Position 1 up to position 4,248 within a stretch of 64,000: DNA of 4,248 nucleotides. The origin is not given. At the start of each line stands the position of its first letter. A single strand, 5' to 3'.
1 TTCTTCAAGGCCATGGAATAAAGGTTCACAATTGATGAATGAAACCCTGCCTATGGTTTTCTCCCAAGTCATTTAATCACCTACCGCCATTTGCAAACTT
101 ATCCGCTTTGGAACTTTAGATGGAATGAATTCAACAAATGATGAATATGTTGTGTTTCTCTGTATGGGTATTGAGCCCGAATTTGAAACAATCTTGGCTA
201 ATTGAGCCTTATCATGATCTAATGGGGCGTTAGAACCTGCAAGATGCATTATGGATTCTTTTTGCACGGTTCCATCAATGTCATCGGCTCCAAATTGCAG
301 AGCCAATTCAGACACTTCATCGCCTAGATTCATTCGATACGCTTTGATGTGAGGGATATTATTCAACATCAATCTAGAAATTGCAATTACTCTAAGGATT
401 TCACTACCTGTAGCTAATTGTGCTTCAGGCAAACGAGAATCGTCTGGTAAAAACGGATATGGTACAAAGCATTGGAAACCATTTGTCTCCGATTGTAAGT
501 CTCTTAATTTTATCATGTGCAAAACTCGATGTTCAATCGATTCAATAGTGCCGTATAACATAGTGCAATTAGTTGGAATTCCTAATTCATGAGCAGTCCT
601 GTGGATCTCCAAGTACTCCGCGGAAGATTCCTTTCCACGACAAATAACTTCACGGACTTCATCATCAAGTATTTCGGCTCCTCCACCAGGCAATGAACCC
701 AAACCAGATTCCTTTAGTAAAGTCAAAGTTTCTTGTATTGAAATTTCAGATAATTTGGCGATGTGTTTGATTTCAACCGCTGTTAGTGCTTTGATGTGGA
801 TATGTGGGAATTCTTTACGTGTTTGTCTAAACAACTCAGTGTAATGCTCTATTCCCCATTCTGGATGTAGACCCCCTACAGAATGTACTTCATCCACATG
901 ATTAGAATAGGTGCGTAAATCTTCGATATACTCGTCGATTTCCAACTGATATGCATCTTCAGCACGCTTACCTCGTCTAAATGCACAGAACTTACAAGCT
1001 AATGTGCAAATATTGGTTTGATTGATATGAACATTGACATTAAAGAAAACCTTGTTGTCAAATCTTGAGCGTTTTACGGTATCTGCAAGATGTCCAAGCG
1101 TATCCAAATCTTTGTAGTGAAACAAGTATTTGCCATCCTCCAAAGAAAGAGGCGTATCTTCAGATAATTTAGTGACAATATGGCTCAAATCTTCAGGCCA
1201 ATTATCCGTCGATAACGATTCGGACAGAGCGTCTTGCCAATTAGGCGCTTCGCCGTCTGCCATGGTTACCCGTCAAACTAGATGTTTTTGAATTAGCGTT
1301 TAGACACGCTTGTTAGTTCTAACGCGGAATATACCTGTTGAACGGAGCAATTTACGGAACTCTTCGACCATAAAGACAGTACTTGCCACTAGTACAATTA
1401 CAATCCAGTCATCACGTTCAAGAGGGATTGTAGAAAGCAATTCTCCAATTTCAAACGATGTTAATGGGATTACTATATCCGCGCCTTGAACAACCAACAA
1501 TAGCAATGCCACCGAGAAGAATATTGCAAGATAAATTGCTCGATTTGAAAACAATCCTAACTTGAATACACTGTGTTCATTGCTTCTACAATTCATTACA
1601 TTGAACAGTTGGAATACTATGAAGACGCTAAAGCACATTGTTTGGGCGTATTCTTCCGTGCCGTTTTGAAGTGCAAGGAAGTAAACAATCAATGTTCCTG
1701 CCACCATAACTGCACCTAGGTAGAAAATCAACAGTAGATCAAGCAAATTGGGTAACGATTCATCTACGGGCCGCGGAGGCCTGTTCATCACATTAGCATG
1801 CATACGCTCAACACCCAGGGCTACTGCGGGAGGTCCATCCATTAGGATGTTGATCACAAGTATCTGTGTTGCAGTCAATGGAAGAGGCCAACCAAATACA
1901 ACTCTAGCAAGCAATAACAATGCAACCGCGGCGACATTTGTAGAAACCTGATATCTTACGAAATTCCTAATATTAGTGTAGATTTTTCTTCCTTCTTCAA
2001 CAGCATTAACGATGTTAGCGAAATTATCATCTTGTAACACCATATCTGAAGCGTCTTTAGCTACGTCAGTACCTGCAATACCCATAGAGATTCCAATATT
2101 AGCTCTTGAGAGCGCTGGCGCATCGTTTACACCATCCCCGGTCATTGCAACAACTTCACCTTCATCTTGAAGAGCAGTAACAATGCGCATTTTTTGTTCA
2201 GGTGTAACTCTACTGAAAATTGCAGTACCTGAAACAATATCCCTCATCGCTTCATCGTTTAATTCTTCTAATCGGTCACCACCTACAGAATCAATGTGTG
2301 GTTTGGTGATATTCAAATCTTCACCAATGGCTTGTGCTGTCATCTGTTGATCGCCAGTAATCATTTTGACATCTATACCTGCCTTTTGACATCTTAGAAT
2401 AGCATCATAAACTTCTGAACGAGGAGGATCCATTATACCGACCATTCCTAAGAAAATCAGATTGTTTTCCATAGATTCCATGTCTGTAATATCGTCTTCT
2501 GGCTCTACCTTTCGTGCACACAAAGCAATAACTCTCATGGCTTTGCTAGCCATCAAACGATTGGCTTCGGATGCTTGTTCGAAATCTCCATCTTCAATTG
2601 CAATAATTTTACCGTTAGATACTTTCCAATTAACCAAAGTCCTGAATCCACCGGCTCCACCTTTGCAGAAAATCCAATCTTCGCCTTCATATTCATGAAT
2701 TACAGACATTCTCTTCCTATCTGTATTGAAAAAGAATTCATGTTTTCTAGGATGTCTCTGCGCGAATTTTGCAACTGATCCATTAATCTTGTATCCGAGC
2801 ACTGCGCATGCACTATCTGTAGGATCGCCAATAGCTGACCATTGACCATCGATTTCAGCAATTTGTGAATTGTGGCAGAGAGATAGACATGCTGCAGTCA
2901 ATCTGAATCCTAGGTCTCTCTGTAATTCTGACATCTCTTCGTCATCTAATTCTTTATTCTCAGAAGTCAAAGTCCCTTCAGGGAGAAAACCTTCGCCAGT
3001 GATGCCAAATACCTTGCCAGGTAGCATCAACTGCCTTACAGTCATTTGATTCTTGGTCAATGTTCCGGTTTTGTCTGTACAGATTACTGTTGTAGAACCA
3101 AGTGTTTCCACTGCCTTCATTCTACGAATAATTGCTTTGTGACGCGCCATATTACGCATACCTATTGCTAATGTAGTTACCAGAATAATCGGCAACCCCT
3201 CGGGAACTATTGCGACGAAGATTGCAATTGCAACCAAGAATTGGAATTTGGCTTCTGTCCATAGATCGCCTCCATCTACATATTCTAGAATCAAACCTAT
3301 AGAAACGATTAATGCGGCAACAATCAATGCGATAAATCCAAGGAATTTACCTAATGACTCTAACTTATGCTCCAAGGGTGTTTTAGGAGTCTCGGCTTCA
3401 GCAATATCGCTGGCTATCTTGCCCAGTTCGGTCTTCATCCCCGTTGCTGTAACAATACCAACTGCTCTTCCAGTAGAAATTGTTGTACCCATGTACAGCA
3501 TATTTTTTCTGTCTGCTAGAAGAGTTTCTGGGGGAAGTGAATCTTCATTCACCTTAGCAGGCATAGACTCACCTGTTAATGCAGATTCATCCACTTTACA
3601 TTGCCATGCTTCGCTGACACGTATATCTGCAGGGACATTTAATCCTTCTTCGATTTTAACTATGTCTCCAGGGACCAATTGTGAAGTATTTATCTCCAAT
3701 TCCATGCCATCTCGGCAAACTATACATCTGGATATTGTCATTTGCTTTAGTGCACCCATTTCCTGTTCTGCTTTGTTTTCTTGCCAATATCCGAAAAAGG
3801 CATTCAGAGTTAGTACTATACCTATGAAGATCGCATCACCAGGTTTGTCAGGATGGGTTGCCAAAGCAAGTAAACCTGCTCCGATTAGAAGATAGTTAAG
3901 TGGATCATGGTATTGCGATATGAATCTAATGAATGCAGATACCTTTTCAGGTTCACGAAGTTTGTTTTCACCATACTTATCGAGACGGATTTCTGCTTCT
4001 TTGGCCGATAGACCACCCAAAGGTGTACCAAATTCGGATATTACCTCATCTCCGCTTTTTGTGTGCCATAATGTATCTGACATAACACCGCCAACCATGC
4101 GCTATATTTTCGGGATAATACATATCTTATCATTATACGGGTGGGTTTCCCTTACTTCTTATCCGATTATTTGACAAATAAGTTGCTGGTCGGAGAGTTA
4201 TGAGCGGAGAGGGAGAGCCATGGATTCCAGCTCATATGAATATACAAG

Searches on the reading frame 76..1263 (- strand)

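Call 75: search_protein_families(library=pfam, proteins=[window:76-1263:-], max_evalue=0.00001)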
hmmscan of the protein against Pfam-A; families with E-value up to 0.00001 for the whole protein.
window:76-1263:- (396 aa): 2 families
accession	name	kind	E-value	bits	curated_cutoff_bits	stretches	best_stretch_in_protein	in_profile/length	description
PF04055.27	Radical_SAM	-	2e-17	64.3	29.5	1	81-245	2-158/166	Radical SAM superfamily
PF19288.4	CofH_C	-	1.7e-15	57.4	27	1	261-374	2-117/125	CofH/MqnC C-terminal region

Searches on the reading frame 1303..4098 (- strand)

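Call 75: search_protein_families(library=pfam, proteins=[window:1303-4098:-], max_evalue=0.00001)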
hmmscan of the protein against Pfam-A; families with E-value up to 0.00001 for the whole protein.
window:1303-4098:- (932 aa): 5 families
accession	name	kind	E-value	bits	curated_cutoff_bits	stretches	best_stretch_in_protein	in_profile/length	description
PF00122.25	E1-E2_ATPase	-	3.8e-48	163.8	28.1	1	121-320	3-181/181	E1-E2 ATPase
PF00689.26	Cation_ATPase_C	-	1.5e-44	152.3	27.3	1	738-918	1-175/175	Cation transporting ATPase, C-terminus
PF00690.31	Cation_ATPase_N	-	2.7e-17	62.6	20.4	1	11-77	1-68/69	Cation transporter/ATPase, N-terminus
PF13246.12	Cation_ATPase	-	5.7e-14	52.3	21.7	1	407-480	2-79/91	Cation transport ATPase (P-type)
PF00702.32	Hydrolase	-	1.1e-13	52.5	26.4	1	548-666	86-190/191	haloacid dehalogenase-like hydrolase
